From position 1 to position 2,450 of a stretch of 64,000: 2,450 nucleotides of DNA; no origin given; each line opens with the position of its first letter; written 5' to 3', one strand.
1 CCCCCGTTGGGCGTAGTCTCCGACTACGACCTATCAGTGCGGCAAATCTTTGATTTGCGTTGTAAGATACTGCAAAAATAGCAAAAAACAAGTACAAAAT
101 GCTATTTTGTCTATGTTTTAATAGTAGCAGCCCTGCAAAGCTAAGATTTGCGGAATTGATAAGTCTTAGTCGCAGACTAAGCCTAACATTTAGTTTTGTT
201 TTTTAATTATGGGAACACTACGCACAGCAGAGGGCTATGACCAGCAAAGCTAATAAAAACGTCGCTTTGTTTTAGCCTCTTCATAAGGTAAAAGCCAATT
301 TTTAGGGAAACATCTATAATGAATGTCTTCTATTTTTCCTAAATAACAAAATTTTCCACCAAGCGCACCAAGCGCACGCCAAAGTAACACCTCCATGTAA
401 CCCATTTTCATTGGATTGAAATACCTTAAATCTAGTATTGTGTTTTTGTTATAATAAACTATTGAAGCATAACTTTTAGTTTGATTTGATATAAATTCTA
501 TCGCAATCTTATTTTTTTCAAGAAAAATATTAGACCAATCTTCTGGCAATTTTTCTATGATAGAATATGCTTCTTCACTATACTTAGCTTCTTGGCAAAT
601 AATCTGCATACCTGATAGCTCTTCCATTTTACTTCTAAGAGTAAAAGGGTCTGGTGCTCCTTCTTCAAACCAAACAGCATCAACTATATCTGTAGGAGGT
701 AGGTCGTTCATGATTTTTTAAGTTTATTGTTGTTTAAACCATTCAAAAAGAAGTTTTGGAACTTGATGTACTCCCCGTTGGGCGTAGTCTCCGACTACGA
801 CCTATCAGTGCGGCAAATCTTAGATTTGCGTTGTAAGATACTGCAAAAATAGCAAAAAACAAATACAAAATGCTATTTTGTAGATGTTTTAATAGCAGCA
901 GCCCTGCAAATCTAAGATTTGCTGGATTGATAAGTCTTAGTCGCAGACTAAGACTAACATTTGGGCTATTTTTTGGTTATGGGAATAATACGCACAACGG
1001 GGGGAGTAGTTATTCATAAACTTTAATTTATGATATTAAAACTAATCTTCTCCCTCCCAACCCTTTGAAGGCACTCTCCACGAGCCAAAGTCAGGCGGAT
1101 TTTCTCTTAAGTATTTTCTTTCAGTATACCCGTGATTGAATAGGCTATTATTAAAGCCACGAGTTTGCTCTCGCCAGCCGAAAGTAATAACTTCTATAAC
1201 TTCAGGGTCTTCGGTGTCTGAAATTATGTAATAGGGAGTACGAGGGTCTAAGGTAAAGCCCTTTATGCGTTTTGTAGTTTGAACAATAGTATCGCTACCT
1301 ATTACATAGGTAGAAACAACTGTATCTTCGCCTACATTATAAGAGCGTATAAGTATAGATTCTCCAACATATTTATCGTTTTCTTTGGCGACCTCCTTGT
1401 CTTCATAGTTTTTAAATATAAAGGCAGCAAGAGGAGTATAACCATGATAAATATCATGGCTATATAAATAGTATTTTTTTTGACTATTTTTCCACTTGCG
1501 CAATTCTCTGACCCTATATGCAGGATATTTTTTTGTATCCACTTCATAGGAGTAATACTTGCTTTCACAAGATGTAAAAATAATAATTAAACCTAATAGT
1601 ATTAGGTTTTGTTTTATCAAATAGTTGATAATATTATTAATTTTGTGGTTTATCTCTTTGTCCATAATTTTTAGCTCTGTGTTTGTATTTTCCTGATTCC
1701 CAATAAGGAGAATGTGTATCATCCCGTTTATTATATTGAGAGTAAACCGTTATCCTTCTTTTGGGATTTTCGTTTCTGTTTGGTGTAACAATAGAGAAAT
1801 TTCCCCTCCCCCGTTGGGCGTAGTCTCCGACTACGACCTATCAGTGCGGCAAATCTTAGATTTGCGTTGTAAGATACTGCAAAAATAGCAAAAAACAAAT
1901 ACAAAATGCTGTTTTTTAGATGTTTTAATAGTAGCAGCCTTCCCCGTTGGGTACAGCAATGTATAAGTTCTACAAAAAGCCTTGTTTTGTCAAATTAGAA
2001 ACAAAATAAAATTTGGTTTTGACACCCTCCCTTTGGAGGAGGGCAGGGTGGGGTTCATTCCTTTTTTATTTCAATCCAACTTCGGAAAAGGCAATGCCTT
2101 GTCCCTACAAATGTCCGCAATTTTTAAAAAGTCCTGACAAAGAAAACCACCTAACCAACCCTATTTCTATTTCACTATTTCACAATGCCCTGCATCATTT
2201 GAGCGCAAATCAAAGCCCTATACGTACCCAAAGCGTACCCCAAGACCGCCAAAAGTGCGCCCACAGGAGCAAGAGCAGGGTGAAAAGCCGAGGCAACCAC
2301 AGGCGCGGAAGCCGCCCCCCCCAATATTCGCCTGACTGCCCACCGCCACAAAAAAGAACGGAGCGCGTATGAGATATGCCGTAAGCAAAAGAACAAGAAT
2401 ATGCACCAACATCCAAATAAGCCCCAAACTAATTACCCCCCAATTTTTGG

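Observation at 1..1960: Cluster of three copies of a ~230-bp MITE-like element (14-bp TIRs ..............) interleaved with two AT-rich orphan genes. Each copy carries a promoter-like motif pointing at the downstream gene.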

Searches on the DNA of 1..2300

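Call 68: search_rna_families(source=window, start=1, end=2300, threshold=evalue, max_evalue=1)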
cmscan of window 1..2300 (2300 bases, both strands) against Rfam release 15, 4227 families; matches with E-value up to 1: 3.
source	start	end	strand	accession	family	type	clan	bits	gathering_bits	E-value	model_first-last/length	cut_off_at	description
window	14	179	-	RF04128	MIR8562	Gene; miRNA;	-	31.4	211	0.0029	1-242/242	no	MIR8562 microRNA precursor family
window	812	923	-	RF00245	mir-19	Gene; miRNA;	CL00110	23.2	50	0.24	1-79/79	no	mir-19 microRNA precursor family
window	8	185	-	RF04133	MIR2646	Gene; miRNA;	-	22.1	245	0.055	1-256/256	no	MIR2646 microRNA precursor family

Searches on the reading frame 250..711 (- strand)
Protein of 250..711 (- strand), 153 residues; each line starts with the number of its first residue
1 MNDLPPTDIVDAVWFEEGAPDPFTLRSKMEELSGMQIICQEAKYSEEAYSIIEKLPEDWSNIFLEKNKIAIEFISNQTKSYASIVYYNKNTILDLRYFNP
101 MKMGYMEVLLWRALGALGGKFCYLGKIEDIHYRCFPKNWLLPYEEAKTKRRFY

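Call 11: search_protein_families(library=pfam, proteins=[window:250-711:-], max_evalue=0.1)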
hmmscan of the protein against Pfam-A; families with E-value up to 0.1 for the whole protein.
window:250-711:- (153 aa): 0 families

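Call 14: find_encoding_contigs(protein=window:250-711:-, flank=10000, max_places=10)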
Protein window:250-711:- (153 aa): no gene with exactly this product is on record in the collection.

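Call 38: search_protein_families(library=ncbifam, proteins=[window:250-711:-], max_evalue=0.1)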
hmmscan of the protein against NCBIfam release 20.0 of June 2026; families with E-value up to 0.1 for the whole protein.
window:250-711:- (153 aa): 0 families

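Call 39: search_protein_families(library=padloc, proteins=[window:250-711:-], max_evalue=0.01)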
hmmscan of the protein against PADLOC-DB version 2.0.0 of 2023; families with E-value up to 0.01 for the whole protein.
window:250-711:- (153 aa): 0 families

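Call 41: find_homologous_proteins(query=window:250-711:-, max_evalue=0.001)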
Query window:250-711:- (153 aa): 1 proteins with E <= 0.001 among 15 candidates.
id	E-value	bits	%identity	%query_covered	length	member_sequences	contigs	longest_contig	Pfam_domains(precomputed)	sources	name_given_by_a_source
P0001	3.9e-91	321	90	100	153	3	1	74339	-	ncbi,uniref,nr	ncbi:hypothetical protein [Hugenholtzia roseola]|uniref:hypothetical protein n=1 Tax=Hugenholtzia ro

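Call 44: find_encoding_contigs(protein=P0001, flank=10000, max_places=6)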
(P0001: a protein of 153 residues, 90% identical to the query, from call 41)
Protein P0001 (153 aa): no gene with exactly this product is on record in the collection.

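Call 63: predict_structure(protein=window:250-711:-)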
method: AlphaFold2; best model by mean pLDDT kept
length: 153 residues; sequences in the alignment: 1
mean_pLDDT: 39.5   pTM: 0.33
mean pLDDT of the five models: 39.5, 36.9, 35.8, 31.8, 30.3
residues with pLDDT >= 90: 0; 70-90: 0; 50-70: 24; < 50: 129
segments of 3 or more residues with pLDDT < 50: 1-20, 34-36, 43-45, 47-49, 51-118, 124-153
pLDDT, mean of each block of 10 residues (from residue 1): 29 39 55 51 49 45 36 30 32 32 32 44 40 37 44 28
secondary structure, 60 per line:
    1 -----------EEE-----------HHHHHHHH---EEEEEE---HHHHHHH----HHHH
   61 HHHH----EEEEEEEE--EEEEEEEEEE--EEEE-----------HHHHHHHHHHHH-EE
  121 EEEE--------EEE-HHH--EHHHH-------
elements in order: E12-14 H26-33 E37-42 H46-52 H57-64 E69-76 E79-88 E91-94 H106-117 E119-124 E133-135 H143-146

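Call 73: search_protein_representatives(protein=window:250-711:-)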
Query: 153 residues. Proteins with E-value up to 0.001 (for the whole library): 4; up to 1e-10: 1; up to 1e-30: 1. The best 4 are listed.
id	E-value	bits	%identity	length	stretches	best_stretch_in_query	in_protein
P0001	1.2e-91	321.3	90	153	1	1-153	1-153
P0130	9.6e-05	39.0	34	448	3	96-127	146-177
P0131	5.6e-04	36.5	26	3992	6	81-126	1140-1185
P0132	7.8e-04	36.1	21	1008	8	40-95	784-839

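Call 79: list_cluster_members(proteins=[window:250-711:-, P0001, P0002])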
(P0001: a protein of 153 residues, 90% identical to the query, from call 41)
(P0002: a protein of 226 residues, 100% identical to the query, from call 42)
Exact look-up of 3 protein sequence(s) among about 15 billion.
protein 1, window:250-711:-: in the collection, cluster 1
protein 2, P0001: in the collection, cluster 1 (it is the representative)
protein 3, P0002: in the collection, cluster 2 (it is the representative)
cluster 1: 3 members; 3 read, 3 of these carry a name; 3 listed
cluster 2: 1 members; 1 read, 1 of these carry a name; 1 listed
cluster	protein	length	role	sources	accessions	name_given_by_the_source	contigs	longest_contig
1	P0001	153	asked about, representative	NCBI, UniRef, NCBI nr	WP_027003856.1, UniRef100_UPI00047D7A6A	hypothetical protein [Hugenholtzia roseola] | hypothetical protein n=1 Tax=Hugenholtzia roseola TaxID=1002 RepID=UPI00047D7A6A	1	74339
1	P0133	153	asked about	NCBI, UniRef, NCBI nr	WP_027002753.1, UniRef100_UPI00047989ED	hypothetical protein [Hugenholtzia roseola] | hypothetical protein n=1 Tax=Hugenholtzia roseola TaxID=1002 RepID=UPI00047989ED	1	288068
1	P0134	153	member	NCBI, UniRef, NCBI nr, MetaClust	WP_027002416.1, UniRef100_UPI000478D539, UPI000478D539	hypothetical protein [Hugenholtzia roseola] | hypothetical protein n=1 Tax=Hugenholtzia roseola TaxID=1002 RepID=UPI000478D539 | status=active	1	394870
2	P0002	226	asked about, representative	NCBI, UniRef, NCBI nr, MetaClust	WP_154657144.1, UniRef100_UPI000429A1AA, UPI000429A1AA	hypothetical protein [Hugenholtzia roseola] | hypothetical protein n=1 Tax=Hugenholtzia roseola TaxID=1002 RepID=UPI000429A1AA | status=active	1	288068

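Call 80: find_encoding_contigs(protein=P0134, flank=5000, max_places=4)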
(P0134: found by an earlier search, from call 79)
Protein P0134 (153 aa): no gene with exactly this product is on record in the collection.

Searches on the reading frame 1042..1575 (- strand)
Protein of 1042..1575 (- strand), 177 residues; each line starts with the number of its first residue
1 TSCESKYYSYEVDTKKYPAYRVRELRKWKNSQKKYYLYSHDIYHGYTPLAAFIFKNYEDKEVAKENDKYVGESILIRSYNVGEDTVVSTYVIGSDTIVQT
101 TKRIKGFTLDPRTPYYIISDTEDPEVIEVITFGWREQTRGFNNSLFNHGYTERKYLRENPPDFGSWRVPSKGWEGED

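Call 61: predict_structure(protein=window:1042-1575:-)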
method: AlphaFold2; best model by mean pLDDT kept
length: 177 residues; sequences in the alignment: 1
mean_pLDDT: 43.9   pTM: 0.41
mean pLDDT of the five models: 43.9, 38.9, 38.3, 37.0, 35.3
residues with pLDDT >= 90: 0; 70-90: 0; 50-70: 58; < 50: 119
segments of 3 or more residues with pLDDT < 50: 1-72, 112-115, 119-121, 133-163, 171-177
pLDDT, mean of each block of 10 residues (from residue 1): 26 34 36 42 36 41 36 57 64 55 61 49 54 41 32 38 52 34
secondary structure, 60 per line:
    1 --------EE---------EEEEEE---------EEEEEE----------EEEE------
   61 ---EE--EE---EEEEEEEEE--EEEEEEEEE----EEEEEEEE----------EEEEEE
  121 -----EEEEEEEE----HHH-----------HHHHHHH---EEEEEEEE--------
elements in order: E20-25 E35-40 E51-54 E73-81 E84-92 E97-104 E115-120 E126-133 H152-158 E162-169

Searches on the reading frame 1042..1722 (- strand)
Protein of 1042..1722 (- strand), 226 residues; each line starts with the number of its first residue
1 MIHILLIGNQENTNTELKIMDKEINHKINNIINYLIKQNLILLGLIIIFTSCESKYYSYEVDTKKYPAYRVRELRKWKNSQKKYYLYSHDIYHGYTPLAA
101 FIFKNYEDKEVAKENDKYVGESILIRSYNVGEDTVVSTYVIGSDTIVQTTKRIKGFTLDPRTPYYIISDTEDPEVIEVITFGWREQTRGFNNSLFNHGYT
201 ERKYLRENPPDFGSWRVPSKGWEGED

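Call 11: search_protein_families(library=pfam, proteins=[window:1042-1722:-], max_evalue=0.1)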
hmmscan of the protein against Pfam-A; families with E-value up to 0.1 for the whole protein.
window:1042-1722:- (226 aa): 0 families

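Call 38: search_protein_families(library=ncbifam, proteins=[window:1042-1722:-], max_evalue=0.1)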
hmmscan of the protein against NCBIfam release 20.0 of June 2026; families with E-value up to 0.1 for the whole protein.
window:1042-1722:- (226 aa): 0 families

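Call 39: search_protein_families(library=padloc, proteins=[window:1042-1722:-], max_evalue=0.01)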
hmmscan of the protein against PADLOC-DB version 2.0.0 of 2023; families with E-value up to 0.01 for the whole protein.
window:1042-1722:- (226 aa): 0 families

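Call 42: find_homologous_proteins(query=window:1042-1665:-, max_evalue=0.001)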
Query window:1042-1665:- (207 aa): 1 proteins with E <= 0.001 among 122 candidates.
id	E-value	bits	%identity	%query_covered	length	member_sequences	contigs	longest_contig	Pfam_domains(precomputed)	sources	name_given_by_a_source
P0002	8.8e-137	472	100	100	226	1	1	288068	-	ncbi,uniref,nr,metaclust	ncbi:hypothetical protein [Hugenholtzia roseola]|uniref:hypothetical protein n=1 Tax=Hugenholtzia ro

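Call 43: find_encoding_contigs(protein=P0002, flank=10000, max_places=6)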
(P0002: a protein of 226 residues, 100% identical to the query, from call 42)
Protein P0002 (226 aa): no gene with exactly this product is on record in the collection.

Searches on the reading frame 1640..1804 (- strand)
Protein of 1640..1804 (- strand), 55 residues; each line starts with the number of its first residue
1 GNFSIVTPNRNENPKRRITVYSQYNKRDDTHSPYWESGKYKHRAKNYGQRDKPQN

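Call 65: search_protein_families(library=pfam, proteins=[window:1640-1804:-], max_evalue=1)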
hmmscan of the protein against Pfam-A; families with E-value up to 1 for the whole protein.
seq(55 aa): 0 families
